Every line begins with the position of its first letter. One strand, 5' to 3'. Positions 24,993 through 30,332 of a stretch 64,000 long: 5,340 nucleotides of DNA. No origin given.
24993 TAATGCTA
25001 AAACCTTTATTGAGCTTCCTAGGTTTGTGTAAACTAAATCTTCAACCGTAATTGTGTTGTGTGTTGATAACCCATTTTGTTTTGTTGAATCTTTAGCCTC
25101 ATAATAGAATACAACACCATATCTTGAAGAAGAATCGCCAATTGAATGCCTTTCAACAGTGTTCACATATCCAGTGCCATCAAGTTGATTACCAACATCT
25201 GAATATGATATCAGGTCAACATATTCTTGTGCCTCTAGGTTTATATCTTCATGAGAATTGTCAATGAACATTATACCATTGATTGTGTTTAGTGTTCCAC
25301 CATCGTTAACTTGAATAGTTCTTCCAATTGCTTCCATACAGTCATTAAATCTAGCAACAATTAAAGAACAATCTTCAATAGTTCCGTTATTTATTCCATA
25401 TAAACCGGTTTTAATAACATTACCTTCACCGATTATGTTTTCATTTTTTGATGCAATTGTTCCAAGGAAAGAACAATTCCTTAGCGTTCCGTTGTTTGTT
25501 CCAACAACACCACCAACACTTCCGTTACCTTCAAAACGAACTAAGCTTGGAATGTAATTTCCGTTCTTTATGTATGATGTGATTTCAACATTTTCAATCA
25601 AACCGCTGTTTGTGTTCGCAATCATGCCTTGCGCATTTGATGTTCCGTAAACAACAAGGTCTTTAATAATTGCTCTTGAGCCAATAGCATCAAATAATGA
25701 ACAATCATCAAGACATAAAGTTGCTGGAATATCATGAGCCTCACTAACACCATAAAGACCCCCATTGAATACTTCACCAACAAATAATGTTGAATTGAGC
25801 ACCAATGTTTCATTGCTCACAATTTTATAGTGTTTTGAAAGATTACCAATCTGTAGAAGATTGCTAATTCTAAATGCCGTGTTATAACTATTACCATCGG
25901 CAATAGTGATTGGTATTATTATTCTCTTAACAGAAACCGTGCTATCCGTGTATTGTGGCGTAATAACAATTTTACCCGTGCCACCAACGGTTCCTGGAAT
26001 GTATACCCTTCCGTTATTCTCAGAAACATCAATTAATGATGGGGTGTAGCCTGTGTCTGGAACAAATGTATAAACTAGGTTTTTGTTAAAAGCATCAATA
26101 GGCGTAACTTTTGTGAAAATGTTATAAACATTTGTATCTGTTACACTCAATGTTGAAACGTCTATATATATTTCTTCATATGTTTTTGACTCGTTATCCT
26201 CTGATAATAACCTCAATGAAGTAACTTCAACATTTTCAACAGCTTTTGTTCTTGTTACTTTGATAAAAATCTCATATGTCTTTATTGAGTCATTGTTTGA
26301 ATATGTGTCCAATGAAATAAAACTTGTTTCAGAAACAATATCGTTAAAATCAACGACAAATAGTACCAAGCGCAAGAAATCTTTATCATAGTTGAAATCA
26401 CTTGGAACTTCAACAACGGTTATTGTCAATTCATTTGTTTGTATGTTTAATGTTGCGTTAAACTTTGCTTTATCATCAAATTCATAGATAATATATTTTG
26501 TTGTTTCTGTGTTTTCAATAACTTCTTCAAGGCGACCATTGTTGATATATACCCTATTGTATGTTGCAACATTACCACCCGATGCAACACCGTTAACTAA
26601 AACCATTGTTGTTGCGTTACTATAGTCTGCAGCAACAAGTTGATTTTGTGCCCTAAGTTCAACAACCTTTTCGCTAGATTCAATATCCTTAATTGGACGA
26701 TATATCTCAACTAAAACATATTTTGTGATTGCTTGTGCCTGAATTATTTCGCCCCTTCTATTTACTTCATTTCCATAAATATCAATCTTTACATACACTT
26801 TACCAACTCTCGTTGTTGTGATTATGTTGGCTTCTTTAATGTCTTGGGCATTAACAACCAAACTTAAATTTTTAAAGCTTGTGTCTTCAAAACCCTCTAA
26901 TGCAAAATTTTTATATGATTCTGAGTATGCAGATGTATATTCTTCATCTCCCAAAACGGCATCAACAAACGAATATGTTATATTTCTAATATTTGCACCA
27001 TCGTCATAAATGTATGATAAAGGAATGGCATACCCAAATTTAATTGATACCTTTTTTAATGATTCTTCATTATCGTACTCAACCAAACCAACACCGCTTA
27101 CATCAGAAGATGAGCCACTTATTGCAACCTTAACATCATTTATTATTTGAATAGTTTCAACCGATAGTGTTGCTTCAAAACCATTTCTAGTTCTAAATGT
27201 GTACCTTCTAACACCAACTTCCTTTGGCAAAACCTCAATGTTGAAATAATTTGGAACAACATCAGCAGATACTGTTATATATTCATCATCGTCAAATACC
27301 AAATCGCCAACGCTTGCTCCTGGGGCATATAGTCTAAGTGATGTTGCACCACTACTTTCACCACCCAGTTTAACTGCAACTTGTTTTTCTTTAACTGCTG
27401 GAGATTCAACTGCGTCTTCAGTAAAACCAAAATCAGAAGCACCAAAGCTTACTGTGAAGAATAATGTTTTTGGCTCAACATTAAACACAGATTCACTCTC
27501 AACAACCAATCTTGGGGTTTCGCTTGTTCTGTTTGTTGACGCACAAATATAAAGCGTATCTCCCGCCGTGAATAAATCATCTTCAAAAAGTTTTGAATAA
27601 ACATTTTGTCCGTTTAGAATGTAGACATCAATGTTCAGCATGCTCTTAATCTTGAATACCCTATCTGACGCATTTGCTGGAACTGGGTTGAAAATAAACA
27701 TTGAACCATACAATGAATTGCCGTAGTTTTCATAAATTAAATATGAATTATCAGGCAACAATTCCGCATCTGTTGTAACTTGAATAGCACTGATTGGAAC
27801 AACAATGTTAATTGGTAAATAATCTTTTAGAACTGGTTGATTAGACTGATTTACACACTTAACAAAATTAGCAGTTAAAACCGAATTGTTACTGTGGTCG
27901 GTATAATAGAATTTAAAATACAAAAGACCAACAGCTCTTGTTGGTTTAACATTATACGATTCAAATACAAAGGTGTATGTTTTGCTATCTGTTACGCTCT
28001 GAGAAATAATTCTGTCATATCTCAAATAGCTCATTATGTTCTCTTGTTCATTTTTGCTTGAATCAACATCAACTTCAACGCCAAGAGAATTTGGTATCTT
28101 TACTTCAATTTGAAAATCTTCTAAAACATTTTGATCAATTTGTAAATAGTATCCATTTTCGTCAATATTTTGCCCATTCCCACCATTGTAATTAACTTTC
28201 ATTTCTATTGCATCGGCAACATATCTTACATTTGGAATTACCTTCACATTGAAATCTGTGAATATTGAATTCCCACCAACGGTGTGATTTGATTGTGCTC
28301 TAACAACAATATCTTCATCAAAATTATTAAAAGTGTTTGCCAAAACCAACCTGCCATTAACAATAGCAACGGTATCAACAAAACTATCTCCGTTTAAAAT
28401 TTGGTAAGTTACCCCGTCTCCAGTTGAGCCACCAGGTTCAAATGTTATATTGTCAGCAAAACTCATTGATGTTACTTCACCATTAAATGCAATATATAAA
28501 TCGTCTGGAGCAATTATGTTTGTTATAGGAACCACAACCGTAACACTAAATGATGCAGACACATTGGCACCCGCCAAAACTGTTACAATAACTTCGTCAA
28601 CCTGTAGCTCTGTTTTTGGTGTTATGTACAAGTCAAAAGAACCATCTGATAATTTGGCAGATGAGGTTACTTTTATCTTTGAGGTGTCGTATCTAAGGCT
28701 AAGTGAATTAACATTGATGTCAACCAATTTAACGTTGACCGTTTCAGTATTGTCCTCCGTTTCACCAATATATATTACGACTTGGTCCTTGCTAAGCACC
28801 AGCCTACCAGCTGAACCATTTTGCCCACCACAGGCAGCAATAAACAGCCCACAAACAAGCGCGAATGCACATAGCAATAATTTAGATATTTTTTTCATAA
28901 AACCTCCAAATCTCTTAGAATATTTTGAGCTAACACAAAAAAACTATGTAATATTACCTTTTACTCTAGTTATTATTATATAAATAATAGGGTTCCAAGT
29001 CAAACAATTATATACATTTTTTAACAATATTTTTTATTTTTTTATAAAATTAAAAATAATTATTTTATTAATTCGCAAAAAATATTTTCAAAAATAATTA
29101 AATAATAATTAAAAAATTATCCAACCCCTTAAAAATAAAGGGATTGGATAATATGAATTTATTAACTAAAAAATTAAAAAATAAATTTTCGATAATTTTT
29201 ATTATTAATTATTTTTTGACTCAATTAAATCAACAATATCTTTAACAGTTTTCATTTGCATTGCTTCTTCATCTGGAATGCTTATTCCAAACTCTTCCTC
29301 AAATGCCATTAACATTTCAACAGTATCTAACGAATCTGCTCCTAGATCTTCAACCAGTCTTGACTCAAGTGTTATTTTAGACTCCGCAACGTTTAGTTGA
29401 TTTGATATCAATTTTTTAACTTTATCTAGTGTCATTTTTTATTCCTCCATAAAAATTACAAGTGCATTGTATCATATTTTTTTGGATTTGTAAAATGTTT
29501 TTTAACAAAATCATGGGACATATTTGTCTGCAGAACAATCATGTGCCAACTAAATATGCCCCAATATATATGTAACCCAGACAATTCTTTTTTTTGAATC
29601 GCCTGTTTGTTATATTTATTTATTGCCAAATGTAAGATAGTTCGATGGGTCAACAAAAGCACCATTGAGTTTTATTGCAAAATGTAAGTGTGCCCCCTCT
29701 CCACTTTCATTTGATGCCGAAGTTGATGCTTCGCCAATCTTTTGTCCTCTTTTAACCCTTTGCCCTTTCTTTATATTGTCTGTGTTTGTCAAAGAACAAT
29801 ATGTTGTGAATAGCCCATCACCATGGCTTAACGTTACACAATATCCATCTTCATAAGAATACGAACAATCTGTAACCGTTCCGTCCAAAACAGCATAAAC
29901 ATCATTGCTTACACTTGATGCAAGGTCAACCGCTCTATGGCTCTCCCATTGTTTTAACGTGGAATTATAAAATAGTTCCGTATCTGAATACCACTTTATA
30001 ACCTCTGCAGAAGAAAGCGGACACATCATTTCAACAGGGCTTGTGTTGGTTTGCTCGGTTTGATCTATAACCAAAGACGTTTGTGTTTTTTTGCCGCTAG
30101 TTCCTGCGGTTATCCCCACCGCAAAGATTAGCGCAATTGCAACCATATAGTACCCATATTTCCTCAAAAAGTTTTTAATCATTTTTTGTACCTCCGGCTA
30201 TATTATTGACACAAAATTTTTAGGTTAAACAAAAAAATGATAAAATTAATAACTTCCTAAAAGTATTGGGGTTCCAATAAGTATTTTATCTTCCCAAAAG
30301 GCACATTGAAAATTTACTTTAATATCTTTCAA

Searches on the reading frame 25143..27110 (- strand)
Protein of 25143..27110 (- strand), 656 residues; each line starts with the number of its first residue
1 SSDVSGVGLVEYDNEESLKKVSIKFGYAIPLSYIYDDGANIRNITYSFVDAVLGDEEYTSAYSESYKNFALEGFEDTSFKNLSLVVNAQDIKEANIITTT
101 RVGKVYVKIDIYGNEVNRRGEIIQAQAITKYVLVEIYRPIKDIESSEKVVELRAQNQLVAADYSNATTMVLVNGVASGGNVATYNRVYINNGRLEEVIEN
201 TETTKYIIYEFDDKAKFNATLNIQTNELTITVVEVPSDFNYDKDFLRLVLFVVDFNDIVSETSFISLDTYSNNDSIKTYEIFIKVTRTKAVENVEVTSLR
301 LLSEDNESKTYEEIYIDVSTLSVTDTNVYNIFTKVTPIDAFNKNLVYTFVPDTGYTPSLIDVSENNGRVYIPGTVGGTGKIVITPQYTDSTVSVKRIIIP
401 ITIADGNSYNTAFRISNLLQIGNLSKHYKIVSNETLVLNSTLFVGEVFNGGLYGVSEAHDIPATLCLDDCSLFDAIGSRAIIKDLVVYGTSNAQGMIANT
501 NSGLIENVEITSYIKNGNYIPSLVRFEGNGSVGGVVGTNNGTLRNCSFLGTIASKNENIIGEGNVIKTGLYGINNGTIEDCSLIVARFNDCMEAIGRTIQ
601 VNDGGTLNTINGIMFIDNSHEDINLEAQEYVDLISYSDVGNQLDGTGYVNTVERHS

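Call 9: search_protein_families(library=pfam, proteins=[window:25143-27110:-], max_evalue=5)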
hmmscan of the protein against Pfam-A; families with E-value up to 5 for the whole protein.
window:25143-27110:- (656 aa): 3 families
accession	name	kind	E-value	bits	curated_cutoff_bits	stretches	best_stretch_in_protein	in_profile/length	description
PF07581.17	Glug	-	0.0097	16.7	20.5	1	528-552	1-27/28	The GLUG motif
PF23810.1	DUF7182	-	0.19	12.2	27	1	150-167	4-21/62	Family of unknown function (DUF7182)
PF22644.2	BsNagA_N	-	2.1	8.6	27.4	1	557-580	7-30/50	BsNagA composite domain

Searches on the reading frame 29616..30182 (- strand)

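Call 10: search_protein_families(library=pfam, proteins=[window:29616-30182:-], max_evalue=0.001)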
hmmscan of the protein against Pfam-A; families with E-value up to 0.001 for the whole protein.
window:29616-30182:- (188 aa): 1 family
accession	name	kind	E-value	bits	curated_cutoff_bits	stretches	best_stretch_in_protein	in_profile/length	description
PF01551.29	Peptidase_M23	-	6.8e-22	77.9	28.7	1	81-179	2-96/96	Peptidase family M23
